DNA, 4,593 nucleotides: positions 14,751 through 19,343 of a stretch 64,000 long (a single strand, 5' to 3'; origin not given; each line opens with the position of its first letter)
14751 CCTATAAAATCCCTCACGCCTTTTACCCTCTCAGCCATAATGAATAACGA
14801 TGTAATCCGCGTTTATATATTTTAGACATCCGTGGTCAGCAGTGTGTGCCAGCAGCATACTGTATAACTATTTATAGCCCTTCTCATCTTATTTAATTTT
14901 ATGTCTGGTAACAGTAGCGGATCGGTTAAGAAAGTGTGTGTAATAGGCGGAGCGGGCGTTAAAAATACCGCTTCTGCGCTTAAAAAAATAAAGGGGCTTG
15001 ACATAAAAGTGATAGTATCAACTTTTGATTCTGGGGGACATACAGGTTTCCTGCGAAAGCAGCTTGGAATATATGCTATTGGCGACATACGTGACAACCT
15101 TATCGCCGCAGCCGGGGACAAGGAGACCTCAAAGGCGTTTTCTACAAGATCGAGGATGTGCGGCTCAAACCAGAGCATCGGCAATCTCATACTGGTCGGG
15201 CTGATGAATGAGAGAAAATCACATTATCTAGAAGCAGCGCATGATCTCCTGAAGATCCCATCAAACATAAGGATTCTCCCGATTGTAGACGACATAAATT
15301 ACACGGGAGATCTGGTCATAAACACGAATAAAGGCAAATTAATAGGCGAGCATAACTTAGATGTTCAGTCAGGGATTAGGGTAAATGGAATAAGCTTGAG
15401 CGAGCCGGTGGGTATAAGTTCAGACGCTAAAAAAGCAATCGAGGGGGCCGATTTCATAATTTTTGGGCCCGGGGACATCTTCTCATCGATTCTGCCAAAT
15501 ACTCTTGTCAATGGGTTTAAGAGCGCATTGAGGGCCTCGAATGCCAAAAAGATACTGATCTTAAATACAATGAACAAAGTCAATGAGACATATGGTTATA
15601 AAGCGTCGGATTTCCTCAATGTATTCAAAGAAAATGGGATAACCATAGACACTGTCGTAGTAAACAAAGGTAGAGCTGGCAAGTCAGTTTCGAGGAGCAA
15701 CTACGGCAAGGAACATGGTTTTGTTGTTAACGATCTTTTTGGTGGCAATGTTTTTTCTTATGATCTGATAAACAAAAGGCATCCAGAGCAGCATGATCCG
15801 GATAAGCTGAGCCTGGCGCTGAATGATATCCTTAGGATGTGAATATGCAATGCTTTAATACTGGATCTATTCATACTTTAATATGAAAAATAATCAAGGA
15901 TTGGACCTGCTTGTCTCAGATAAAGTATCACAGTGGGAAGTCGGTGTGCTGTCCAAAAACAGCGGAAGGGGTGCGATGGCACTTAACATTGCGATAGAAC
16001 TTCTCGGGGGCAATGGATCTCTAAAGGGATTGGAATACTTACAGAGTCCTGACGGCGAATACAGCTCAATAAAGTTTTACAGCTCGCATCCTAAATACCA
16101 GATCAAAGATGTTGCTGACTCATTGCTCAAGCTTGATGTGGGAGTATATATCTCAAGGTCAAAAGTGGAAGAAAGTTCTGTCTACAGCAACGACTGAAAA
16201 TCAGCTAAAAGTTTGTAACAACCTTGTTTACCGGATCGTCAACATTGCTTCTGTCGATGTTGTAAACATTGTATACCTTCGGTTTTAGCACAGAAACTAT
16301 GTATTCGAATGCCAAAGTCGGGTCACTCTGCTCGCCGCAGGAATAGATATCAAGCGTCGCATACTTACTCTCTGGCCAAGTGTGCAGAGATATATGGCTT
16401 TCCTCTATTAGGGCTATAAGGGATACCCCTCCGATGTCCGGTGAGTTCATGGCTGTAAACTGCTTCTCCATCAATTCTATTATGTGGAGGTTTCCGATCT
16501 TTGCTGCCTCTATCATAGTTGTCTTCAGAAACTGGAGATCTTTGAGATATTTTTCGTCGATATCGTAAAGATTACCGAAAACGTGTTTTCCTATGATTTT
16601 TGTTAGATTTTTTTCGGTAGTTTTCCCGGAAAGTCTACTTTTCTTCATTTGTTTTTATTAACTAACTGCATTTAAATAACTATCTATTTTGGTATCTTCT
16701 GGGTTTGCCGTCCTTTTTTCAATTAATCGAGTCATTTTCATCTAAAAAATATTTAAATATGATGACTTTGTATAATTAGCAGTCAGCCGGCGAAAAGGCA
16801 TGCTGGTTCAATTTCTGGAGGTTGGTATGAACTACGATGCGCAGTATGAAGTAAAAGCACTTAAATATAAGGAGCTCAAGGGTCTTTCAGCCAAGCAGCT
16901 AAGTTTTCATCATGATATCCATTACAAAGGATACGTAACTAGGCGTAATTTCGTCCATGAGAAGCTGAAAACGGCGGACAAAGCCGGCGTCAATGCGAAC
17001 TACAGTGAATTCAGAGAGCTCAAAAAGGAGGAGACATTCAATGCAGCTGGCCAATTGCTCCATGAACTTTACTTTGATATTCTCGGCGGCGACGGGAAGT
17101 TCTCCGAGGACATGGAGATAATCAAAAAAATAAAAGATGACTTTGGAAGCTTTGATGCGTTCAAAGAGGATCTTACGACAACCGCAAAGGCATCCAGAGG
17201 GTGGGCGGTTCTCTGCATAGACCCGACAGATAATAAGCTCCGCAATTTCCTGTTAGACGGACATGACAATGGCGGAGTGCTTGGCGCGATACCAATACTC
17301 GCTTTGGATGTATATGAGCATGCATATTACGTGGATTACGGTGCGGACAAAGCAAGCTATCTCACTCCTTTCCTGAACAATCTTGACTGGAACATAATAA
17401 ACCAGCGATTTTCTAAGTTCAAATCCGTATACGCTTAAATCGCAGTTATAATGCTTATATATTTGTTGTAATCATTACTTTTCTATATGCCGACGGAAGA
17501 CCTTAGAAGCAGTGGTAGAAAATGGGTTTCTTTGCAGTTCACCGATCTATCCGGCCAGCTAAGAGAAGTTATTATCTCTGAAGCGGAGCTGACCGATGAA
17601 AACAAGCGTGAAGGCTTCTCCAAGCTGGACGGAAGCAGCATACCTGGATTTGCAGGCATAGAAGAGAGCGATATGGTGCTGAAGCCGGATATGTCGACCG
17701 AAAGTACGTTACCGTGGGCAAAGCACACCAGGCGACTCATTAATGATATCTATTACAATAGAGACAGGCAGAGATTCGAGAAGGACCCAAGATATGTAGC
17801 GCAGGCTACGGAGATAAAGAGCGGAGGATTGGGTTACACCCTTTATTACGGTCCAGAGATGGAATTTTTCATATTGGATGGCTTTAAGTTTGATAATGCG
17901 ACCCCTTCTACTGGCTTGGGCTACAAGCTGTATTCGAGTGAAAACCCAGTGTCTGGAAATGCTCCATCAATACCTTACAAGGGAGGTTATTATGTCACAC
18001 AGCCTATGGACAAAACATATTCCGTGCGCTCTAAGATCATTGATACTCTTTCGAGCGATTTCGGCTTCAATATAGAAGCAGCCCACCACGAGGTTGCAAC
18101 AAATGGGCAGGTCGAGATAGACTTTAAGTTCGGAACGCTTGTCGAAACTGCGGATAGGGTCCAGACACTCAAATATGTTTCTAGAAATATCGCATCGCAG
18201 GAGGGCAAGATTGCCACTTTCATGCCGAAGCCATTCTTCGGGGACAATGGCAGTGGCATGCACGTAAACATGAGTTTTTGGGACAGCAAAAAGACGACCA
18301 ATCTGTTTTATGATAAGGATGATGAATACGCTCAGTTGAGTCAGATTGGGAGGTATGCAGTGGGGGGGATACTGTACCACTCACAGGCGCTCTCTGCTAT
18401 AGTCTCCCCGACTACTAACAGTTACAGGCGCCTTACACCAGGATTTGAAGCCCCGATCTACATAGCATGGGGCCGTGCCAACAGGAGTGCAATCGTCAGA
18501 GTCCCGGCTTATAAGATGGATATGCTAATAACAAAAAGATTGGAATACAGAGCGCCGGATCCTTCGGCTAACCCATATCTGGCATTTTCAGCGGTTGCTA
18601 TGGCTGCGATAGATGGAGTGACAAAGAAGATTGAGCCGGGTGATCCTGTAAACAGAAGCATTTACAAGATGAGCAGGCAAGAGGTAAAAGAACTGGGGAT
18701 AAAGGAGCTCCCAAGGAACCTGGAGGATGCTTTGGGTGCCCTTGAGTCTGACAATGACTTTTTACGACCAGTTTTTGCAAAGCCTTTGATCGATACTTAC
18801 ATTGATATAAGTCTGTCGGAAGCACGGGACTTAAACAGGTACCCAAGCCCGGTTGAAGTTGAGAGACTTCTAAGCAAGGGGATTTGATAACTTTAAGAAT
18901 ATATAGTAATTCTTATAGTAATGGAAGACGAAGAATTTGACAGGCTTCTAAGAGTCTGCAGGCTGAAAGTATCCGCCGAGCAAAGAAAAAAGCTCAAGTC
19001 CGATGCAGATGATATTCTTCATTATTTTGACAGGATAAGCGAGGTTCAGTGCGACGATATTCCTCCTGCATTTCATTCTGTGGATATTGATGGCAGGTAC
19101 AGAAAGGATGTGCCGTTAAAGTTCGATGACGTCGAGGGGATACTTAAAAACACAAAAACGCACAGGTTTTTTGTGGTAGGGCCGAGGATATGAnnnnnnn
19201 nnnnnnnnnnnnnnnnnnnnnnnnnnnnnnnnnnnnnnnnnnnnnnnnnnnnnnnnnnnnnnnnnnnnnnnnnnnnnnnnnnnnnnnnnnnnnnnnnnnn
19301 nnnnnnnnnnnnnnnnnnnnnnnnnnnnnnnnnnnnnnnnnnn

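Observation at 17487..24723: glnA followed by a translationally coupled gatC-gatA-gatB-aspS operon with a bacterial-type (GAD-domain) AspRS, plus an asparaginase/GatD-like gene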

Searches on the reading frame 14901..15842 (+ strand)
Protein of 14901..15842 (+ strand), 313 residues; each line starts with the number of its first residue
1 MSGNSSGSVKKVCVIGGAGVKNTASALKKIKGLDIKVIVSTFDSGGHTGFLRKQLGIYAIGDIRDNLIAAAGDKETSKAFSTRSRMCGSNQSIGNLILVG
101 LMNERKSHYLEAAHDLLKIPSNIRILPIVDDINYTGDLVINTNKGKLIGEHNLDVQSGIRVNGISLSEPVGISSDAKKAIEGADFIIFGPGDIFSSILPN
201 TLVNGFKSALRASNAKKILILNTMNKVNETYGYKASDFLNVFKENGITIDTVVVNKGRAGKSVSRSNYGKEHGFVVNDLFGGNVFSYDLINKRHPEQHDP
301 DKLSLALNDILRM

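Call 9: search_protein_families(library=pfam, proteins=[window:14901-15842:+])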
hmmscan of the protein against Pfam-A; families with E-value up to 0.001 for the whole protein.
window:14901-15842:+ (313 aa): 1 family
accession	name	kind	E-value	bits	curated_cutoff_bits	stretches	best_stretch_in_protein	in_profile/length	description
PF01933.23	CofD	-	4.5e-40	138.1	30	1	12-276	2-271/290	2-phospho-L-lactate transferase CofD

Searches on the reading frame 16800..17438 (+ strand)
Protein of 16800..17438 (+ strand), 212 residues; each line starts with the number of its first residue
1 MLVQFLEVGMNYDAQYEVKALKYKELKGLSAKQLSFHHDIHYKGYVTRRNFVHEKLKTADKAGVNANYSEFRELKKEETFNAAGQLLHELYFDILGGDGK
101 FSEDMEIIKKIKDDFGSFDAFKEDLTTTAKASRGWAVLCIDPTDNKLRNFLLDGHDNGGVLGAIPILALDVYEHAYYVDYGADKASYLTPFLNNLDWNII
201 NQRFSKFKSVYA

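Call 4: search_protein_families(library=pfam, proteins=[window:16800-17438:+])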
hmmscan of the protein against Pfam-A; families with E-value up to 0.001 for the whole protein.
window:16800-17438:+ (212 aa): 2 families
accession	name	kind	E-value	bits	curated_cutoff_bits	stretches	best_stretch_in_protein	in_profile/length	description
PF02777.23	Sod_Fe_C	-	1.2e-26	93.1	20.9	1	106-203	4-102/102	Iron/manganese superoxide dismutases, C-terminal domain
PF00081.27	Sod_Fe_N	-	6.4e-10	39.8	27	1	28-95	17-81/82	Iron/manganese superoxide dismutases, alpha-hairpin domain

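Call 5: search_protein_families(library=ncbifam, proteins=[window:16800-17438:+])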
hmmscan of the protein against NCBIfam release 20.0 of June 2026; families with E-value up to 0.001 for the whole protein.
window:16800-17438:+ (212 aa): 3 families
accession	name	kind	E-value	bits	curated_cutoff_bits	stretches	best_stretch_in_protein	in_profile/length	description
NF041312.1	Superox_dis_Halo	equivalog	2.4e-43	148.4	300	1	29-209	16-193/196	superoxide dismutase [Mn]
NF007832.0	PRK10543.1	equivalog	1.8e-18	66.8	348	1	27-204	17-191/193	superoxide dismutase [Fe]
NF008177.0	PRK10925.1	equivalog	1.2e-16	61.2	363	1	32-206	22-204/206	superoxide dismutase [Mn]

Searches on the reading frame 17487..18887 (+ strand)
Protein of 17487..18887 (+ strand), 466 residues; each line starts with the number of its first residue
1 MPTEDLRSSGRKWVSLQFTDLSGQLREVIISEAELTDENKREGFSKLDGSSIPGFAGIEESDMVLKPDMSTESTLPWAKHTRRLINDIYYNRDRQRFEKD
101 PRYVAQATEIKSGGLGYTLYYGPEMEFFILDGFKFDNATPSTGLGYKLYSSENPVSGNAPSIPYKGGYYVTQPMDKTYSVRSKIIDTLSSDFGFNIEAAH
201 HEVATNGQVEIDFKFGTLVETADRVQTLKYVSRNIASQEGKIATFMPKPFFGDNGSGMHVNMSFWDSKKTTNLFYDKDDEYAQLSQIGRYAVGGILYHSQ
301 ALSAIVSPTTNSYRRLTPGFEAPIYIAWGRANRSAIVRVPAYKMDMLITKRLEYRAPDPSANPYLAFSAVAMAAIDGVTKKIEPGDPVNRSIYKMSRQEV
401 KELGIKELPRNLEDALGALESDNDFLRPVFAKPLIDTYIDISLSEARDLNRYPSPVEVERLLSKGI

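Call 4: search_protein_families(library=pfam, proteins=[window:17487-18887:+])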
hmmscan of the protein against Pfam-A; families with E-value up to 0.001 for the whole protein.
window:17487-18887:+ (466 aa): 2 families
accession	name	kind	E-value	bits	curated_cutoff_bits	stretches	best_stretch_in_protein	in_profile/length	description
PF00120.29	Gln-synt_C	-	1.3e-117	393.2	24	1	99-460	2-343/344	Glutamine synthetase, catalytic domain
PF03951.24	Gln-synt_N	-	1.1e-21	76.6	33.4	1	12-89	3-80/82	Glutamine synthetase, beta-Grasp domain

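Call 5: search_protein_families(library=ncbifam, proteins=[window:17487-18887:+])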
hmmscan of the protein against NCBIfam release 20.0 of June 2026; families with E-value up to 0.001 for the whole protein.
window:17487-18887:+ (466 aa): 5 families
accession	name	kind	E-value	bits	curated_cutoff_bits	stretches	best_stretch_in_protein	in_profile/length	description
TIGR00653.1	GlnA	equivalog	5.8e-157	523.1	429.15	1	10-461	11-460/462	type I glutamate--ammonia ligase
NF007006.0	PRK09469.1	equivalog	1.5e-110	370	845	1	9-460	13-465/469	glutamate--ammonia ligase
TIGR03105.1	gln_synth_III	equivalog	2.4e-75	253.7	469.6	2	169-461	148-433/435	type III glutamate--ammonia ligase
NF045547.1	GGputSyn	equivalog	5.7e-71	239.5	650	1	63-446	73-427/438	gamma-glutamylputrescine synthetase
NF041605.1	gln_syn_GlnII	equivalog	6.6e-07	28.8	500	1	148-366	114-320/333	glutamine synthetase GlnII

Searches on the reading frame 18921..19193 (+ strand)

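Call 4: search_protein_families(library=pfam, proteins=[window:18921-19193:+])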
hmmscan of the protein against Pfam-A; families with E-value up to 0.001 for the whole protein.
window:18921-19193:+ (90 aa): 1 family
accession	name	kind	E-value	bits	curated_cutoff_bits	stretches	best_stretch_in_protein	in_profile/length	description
PF02686.20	GatC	-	2.2e-10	41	23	1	18-86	2-66/66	Glu-tRNAGln amidotransferase C subunit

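Call 5: search_protein_families(library=ncbifam, proteins=[window:18921-19193:+])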
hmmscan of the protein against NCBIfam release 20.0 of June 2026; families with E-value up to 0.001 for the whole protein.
window:18921-19193:+ (90 aa): 3 families
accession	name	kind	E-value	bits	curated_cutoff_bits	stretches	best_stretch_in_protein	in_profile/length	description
TIGR00135.1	gatC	equivalog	4e-14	52.7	47.1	1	1-90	1-91/93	Asp-tRNA(Asn)/Glu-tRNA(Gln) amidotransferase subunit GatC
NF000684.0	PRK00034.3-4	equivalog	1.1e-12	48.1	97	1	4-89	8-93/97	Asp-tRNA(Asn) amidotransferase subunit GatC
NF009461.0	PRK12821.1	equivalog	0.00085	18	399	1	3-80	391-469/477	aspartyl/glutamyl-tRNA amidotransferase subunit C-like protein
